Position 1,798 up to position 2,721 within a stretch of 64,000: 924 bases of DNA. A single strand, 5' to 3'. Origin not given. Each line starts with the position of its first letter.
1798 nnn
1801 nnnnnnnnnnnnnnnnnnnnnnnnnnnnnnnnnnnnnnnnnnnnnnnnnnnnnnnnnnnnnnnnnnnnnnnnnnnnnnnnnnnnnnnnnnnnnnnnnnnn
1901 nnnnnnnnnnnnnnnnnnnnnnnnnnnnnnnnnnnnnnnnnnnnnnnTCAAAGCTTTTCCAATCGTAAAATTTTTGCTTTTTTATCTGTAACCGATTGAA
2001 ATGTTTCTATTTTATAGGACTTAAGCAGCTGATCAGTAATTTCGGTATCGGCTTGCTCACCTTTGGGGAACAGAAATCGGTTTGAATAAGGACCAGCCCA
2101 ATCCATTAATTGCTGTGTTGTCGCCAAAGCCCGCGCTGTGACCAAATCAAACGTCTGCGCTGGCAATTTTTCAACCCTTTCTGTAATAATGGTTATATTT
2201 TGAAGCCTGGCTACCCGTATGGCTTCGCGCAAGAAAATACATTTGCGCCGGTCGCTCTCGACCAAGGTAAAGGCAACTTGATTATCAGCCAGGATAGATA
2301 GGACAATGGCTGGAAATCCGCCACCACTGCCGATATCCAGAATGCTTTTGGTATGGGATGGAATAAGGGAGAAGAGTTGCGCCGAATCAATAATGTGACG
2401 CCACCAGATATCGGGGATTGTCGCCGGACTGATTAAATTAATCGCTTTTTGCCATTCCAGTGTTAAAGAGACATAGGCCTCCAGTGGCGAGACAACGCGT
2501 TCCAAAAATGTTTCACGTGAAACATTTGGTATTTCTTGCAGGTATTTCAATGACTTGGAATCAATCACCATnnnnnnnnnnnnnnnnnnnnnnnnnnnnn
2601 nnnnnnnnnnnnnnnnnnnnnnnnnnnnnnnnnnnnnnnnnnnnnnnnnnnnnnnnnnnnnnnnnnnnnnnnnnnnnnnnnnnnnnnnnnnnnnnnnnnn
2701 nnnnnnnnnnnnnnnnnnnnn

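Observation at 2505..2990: Three identical 22-bp parS palindromes; two sit in a duplicated composite module bracketing an unexplained 290-bp spacer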

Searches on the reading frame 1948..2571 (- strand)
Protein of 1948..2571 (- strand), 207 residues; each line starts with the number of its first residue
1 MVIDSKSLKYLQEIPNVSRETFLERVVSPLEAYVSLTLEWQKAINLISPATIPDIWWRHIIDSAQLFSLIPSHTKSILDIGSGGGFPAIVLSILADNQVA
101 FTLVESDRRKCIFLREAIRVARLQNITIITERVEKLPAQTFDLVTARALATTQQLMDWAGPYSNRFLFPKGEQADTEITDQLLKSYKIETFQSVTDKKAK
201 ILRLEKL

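Call 8: search_protein_families(library=ncbifam, proteins=[window:1948-2571:-], max_evalue=0.01)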
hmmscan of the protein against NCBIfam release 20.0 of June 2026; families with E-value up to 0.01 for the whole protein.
window:1948-2571:- (207 aa): 7 families
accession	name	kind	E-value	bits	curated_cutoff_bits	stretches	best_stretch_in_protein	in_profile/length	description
TIGR00138.1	rsmG_gidB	equivalog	1.2e-39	135.9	99.5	1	30-191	1-167/183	16S rRNA (guanine(527)-N(7))-methyltransferase RsmG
TIGR02469.1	CbiT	equivalog_domain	9.9e-05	22.6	78.3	1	66-139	12-84/124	precorrin-6Y C5,15-methyltransferase (decarboxylating) subunit CbiT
NF004851.0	PRK06202.1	equivalog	0.0009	18.7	243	1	57-147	44-136/237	hypothetical protein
NF001453.0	PRK00312.1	equivalog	0.0014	18.2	188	1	69-130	76-134/217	protein-L-isoaspartate(D-aspartate) O-methyltransferase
TIGR00080.1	pimt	equivalog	0.0022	17.9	159.05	1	11-129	26-133/216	protein-L-isoaspartate O-methyltransferase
NF047853.1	tRm6a37MtseTrmN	equivalog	0.0048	16.6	350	1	73-135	43-106/244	tRNA(1)(Val) (adenine(37)-N(6))-methyltransferase TrmN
TIGR01983.1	UbiG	equivalog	0.0081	15.5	102.95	0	73-146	49-122/228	bifunctional 2-polyprenyl-6-hydroxyphenol methylase/3-demethylubiquinol 3-O-methyltransferase UbiG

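Call 11: find_related_loci(query=window:1948-2571:-, collection=genome_contigs, flank=4000)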
Query window:1948-2571:- (207 aa) in genome_contigs; peptide patterns used: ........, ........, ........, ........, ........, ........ (x = any residue, [..] = any of these).
67 stretches matched a pattern; 1 encode a relative of the query (tblastn E <= 1e-3); 1 distinct loci.
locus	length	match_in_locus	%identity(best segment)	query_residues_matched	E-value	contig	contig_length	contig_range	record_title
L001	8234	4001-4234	32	69-147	2e-6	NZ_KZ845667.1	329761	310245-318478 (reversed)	Thermoflavimicrobium daqui strain FBKL4.011 scaffold5, whole genome shotgun sequence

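Call 12: find_homologous_proteins(query=window:1948-2571:-, max_evalue=1e-10)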
Query window:1948-2571:- (207 aa): 6844 proteins with E <= 1e-10 among 8000 candidates; the best 120 are listed.
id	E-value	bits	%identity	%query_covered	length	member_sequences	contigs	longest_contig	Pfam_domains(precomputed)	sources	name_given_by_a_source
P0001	1.2e-128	444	100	100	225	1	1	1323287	PF02527.22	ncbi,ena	-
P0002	1.2e-78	281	67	100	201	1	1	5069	PF02527.22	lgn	-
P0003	3.2e-71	257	60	100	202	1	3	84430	PF02527.22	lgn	-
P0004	1.7e-70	254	58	100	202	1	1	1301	PF13847.13,PF02527.22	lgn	-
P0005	3.4e-68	247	58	100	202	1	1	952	PF02527.22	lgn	-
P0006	4.1e-67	243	58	100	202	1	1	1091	PF02527.22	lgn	-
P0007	4.8e-65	237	57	100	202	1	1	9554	PF02527.22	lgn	-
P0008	5.3e-65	236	57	100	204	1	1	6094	PF02527.22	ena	-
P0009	5.4e-59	217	53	99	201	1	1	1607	PF02527.22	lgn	-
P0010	1.2e-58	216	55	99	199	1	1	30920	PF02527.22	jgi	jgi:16S rRNA (guanine527-N7)-methyltransferase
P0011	4.5e-57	211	54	97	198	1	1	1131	PF02527.22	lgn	-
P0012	5.9e-56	207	52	99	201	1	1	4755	PF02527.22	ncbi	ncbi:MAG TPA: 16S rRNA (guanine(527)-N(7))-methyltransferase RsmG [Alphaproteobacteria bacterium]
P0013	1.8e-43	166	47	93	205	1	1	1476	PF02527.22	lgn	-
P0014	7.3e-43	164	46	89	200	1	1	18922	PF02527.22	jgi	-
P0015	1.1e-42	164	46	93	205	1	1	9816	PF13847.13,PF02527.22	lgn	-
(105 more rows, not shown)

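Call 13: find_encoding_contigs(protein=P0002, flank=5000, max_places=3)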
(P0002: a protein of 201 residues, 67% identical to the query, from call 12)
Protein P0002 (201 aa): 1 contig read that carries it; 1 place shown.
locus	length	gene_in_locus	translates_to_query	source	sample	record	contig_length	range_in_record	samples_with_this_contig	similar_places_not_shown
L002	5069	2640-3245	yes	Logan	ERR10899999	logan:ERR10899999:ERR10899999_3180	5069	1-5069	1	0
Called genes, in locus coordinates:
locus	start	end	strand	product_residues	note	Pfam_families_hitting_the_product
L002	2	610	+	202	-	?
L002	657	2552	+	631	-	PF01134:GIDA, PF07992:Pyr_redox_2 (weak), PF12831:FAD_oxidored (weak), PF21680:GIDA_C_1st, PF13932:SAM_GIDA_C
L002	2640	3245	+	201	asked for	PF02527:GidB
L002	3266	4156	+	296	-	PF00142:Fer4_NifH, PF01656:CbiA, PF02374:ArsA_ATPase (weak), PF06564:CBP_BcsQ, PF09140:MipZ, PF10609:ParA, PF13614:AAA_31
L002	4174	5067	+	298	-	?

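Call 14: find_encoding_contigs(protein=P0003, flank=5000, max_places=3)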
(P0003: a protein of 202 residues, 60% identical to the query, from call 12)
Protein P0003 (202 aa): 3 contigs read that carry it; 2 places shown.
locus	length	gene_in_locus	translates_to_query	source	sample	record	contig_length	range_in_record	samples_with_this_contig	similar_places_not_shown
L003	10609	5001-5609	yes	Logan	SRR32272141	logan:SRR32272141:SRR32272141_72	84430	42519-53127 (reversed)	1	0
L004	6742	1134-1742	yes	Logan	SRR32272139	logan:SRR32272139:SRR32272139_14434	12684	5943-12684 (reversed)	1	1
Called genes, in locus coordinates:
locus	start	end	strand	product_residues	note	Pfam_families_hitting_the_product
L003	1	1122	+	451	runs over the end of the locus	PF10396:TrmE_N, PF12631:MnmE_helical, PF00350:Dynamin_N (faint), PF01926:MMR_HSR1, PF02421:FeoB_N (weak)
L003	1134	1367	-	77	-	-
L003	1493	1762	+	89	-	-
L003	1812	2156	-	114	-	-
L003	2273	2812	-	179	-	PF01872:RibD_C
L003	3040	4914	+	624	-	PF01134:GIDA, PF07992:Pyr_redox_2 (weak), PF12831:FAD_oxidored (weak), PF21680:GIDA_C_1st, PF13932:SAM_GIDA_C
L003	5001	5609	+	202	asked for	PF02527:GidB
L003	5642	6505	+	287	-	PF10609:ParA, PF13614:AAA_31, PF00142:Fer4_NifH, PF01656:CbiA, PF02374:ArsA_ATPase, PF06564:CBP_BcsQ, PF09140:MipZ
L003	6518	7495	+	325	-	PF02195:ParB_N, PF17762:HTH_ParB, PF23552:ParB_C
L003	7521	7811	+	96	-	-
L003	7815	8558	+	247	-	PF12917:YfbR-like (weak), PF13023:HD_3, PF01966:HD (weak)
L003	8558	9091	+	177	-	PF04167:DUF402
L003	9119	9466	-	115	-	-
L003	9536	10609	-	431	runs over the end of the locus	PF02689:Herpes_Helicase (faint), PF13604:AAA_30, PF05970:PIF1, PF13245:AAA_19, PF01443:Viral_helicase1 (faint)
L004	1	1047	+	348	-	?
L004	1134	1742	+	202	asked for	PF02527:GidB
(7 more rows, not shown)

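Call 15: find_encoding_contigs(protein=P0001, flank=5000, max_places=3)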
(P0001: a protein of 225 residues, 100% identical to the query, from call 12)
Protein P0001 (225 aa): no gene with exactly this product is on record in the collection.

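Call 23: find_encoding_contigs(protein=P0007, flank=4000, max_places=2)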
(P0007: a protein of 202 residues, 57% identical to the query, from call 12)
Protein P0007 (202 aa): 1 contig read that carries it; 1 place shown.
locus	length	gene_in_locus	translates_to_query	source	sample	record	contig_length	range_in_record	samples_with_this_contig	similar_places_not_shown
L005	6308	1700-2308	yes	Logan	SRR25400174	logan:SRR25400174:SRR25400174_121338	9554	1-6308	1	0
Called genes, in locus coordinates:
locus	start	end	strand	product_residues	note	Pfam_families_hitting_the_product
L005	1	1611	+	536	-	?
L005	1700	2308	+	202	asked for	PF02527:GidB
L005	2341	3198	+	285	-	PF10609:ParA, PF13614:AAA_31, PF00142:Fer4_NifH, PF01656:CbiA, PF02374:ArsA_ATPase (weak), PF06564:CBP_BcsQ, PF09140:MipZ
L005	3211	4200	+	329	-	PF02195:ParB_N, PF17762:HTH_ParB, PF23552:ParB_C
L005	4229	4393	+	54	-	-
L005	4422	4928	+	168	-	PF04167:DUF402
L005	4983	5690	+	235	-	-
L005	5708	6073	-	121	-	-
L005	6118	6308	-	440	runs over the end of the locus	PF13604:AAA_30, PF05970:PIF1, PF13245:AAA_19, PF01443:Viral_helicase1 (faint), PF21530:Pif1_2B_dom (faint), PF02689:Herpes_Helicase (weak)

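Call 24: find_encoding_contigs(protein=P0008, flank=4000, max_places=2)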
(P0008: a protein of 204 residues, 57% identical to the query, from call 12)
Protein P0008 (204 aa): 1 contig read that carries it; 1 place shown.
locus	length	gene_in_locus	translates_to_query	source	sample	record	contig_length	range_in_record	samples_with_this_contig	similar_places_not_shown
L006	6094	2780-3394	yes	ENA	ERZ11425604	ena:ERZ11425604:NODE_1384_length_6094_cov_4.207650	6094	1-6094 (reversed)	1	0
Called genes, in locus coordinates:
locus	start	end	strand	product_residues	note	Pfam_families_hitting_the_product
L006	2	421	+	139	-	?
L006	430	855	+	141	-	PF00293:NUDIX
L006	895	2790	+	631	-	PF01134:GIDA, PF07992:Pyr_redox_2 (faint), PF12831:FAD_oxidored, PF21680:GIDA_C_1st, PF13932:SAM_GIDA_C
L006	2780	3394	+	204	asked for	PF02527:GidB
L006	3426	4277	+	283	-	PF00142:Fer4_NifH (weak), PF01656:CbiA, PF02374:ArsA_ATPase (weak), PF06564:CBP_BcsQ, PF09140:MipZ, PF10609:ParA, PF13614:AAA_31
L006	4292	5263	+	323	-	PF02195:ParB_N, PF17762:HTH_ParB, PF23552:ParB_C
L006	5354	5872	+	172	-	PF04167:DUF402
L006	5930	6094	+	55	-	?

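Call 25: find_encoding_contigs(protein=P0010, flank=4000, max_places=2)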
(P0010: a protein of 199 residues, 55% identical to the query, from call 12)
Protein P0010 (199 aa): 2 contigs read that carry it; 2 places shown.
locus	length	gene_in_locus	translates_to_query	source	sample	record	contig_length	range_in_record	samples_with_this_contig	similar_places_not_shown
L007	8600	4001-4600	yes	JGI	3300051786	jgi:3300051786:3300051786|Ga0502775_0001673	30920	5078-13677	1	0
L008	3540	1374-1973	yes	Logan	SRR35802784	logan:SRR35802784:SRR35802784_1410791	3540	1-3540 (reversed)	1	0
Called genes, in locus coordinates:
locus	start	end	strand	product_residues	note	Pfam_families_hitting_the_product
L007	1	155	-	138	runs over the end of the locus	-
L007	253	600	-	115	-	-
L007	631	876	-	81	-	-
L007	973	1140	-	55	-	-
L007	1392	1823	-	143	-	-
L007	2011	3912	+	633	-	PF01134:GIDA, PF12831:FAD_oxidored (weak), PF21680:GIDA_C_1st, PF13932:SAM_GIDA_C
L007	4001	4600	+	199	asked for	PF02527:GidB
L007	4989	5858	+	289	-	PF00142:Fer4_NifH (weak), PF02374:ArsA_ATPase (weak), PF06564:CBP_BcsQ, PF09140:MipZ, PF10609:ParA, PF13614:AAA_31, PF01656:CbiA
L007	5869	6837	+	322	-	PF02195:ParB_N, PF17762:HTH_ParB, PF23552:ParB_C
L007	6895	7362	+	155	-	PF00885:DMRL_synthase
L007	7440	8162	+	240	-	-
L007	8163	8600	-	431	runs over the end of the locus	PF05970:PIF1, PF13245:AAA_19, PF13401:AAA_22 (weak), PF13604:AAA_30, PF01443:Viral_helicase1 (faint), PF02689:Herpes_Helicase (weak), PF13538:UvrD_C_2 (weak)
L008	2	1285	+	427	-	?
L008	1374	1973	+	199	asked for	PF02527:GidB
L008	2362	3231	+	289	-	PF00142:Fer4_NifH (weak), PF02374:ArsA_ATPase (weak), PF06564:CBP_BcsQ, PF09140:MipZ, PF10609:ParA, PF13614:AAA_31, PF01656:CbiA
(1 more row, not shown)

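Call 26: find_encoding_contigs(protein=P0012, flank=4000, max_places=2)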
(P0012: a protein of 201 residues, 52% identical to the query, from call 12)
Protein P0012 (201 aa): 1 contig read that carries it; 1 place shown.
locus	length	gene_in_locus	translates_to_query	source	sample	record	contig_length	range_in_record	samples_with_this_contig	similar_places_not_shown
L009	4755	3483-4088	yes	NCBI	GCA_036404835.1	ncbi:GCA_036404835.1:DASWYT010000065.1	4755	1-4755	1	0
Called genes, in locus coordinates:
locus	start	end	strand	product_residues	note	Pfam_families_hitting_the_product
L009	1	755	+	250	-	PF12631:MnmE_helical, PF00350:Dynamin_N (weak), PF01926:MMR_HSR1, PF02421:FeoB_N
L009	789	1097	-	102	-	-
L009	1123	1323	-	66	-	-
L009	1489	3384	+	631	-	PF01134:GIDA, PF07992:Pyr_redox_2 (weak), PF12831:FAD_oxidored (weak), PF21680:GIDA_C_1st, PF13932:SAM_GIDA_C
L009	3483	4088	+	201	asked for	PF02527:GidB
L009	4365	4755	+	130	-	PF00142:Fer4_NifH, PF02374:ArsA_ATPase, PF06564:CBP_BcsQ (weak), PF09140:MipZ, PF10609:ParA, PF13614:AAA_31, PF01656:CbiA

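Call 36: find_related_loci(query=A1, collection=metagenome_contigs, flank=3000)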
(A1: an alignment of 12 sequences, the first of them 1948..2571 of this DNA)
Query A1 (207 aa) in metagenome_contigs; peptide patterns used: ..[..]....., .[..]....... (x = any residue, [..] = any of these).
600 stretches matched a pattern (row limit reached: there are more); 589 encode a relative of the query (tblastn E <= 1e-3); the best 80 are kept; 80 distinct loci.
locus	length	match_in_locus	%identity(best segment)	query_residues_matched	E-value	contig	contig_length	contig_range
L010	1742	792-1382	47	8-204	2e-44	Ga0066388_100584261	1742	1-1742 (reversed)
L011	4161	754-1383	40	10-207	3e-41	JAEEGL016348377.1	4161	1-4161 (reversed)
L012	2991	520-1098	42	16-207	7e-41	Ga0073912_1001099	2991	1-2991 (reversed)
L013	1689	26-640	41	2-207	4e-41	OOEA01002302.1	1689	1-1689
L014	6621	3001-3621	43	6-207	3e-40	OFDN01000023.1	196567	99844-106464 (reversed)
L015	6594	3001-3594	43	11-207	2e-40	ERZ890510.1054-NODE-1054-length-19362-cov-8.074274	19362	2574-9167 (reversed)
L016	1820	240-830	43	8-204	1e-40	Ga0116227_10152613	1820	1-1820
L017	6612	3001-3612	42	4-207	6e-40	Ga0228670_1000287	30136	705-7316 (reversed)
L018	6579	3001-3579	41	16-207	1e-39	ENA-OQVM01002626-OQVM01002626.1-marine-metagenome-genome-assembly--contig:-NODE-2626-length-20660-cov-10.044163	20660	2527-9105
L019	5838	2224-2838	43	2-207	1e-39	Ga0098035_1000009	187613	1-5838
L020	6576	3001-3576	44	16-207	2e-39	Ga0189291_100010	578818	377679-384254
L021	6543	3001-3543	44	30-204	2e-39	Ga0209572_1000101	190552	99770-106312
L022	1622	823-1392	42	16-204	2e-39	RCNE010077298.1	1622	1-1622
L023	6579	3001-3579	41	16-207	9e-39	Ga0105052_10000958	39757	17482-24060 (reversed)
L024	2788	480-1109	41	2-207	2e-38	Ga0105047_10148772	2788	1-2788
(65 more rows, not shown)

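Call 48: find_encoding_contigs(protein=P0009, flank=2000, max_places=2)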
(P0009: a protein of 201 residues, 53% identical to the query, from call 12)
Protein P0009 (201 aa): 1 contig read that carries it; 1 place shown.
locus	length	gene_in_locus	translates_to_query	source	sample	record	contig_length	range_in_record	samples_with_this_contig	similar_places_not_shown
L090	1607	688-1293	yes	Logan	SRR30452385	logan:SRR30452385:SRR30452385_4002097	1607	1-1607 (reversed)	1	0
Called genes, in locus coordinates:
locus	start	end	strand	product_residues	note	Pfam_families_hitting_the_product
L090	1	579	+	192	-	?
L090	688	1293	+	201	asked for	PF02527:GidB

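Call 49: find_encoding_contigs(protein=P0004, flank=2000, max_places=2)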
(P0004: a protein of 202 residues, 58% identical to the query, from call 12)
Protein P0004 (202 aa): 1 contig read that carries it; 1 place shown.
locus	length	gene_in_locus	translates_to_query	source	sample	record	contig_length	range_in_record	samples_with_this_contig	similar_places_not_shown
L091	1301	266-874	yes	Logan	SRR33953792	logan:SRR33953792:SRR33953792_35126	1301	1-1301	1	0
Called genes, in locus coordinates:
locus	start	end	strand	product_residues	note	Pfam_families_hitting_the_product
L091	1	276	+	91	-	?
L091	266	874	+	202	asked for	PF02527:GidB, PF13847:Methyltransf_31 (weak)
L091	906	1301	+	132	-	?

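Call 50: find_encoding_contigs(protein=P0011, flank=2000, max_places=2)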
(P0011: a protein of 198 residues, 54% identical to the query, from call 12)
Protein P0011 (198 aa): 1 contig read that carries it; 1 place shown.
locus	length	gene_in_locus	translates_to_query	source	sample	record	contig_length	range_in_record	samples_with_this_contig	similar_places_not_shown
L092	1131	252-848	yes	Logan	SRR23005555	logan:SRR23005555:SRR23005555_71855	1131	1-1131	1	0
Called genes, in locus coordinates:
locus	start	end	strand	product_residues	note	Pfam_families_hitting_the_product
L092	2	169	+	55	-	?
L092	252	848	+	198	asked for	PF02527:GidB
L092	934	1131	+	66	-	?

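Call 51: find_encoding_contigs(protein=P0006, flank=2000, max_places=2)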
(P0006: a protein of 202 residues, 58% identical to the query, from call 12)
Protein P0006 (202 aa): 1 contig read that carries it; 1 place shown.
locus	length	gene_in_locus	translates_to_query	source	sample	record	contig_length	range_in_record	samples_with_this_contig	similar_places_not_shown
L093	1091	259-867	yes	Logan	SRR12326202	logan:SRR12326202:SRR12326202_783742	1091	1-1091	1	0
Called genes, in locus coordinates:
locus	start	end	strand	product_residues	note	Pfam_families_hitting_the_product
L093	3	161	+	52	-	?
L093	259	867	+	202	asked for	PF02527:GidB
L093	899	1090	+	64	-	?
